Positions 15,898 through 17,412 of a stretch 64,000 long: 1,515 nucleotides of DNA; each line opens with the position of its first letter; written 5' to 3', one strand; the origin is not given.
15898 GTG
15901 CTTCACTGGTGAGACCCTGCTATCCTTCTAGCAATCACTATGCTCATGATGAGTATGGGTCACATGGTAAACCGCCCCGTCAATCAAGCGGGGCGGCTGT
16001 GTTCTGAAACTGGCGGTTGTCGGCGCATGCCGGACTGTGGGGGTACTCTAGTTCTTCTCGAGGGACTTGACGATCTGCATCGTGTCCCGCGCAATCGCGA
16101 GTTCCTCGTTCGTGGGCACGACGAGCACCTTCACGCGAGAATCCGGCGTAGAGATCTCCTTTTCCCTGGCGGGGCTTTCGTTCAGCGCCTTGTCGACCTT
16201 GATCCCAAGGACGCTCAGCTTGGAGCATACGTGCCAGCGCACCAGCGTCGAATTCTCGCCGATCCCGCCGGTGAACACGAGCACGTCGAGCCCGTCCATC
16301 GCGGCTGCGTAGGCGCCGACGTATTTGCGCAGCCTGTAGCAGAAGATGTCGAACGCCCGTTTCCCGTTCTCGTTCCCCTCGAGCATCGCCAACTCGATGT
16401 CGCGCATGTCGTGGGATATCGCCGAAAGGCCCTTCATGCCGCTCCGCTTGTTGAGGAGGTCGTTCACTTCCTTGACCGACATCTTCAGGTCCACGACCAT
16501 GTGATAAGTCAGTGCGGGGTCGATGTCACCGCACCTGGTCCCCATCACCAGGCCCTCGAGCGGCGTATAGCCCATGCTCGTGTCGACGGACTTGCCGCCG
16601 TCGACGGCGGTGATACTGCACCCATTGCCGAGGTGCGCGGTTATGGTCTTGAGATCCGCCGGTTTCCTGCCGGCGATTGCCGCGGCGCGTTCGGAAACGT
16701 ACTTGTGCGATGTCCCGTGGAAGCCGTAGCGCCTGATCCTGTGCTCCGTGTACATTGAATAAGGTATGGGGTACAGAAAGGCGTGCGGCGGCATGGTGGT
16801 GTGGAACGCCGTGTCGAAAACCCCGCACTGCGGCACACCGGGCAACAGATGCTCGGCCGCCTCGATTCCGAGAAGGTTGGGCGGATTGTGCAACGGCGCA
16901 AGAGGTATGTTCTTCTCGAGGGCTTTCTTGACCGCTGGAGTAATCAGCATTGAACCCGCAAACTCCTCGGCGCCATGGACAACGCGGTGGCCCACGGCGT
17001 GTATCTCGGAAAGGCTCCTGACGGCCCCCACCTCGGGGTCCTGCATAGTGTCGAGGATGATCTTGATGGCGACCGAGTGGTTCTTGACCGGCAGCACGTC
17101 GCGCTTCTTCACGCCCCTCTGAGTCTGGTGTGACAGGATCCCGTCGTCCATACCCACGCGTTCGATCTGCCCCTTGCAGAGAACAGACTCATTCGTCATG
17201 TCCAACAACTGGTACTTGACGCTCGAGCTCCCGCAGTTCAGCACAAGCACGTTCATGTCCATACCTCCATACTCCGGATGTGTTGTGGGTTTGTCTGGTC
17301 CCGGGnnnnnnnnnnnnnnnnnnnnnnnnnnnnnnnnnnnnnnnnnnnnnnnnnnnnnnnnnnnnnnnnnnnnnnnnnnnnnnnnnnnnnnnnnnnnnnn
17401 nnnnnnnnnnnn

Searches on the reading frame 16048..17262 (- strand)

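Call 70: search_protein_families(library=pfam, proteins=[window:16048-17262:-], max_evalue=0.001)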
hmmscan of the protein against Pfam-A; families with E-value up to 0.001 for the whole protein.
window:16048-17262:- (404 aa): 1 family
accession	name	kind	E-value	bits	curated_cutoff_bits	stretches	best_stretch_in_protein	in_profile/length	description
PF00871.23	Acetate_kinase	-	2.2e-152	507.7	22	1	5-392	2-392/392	Acetokinase family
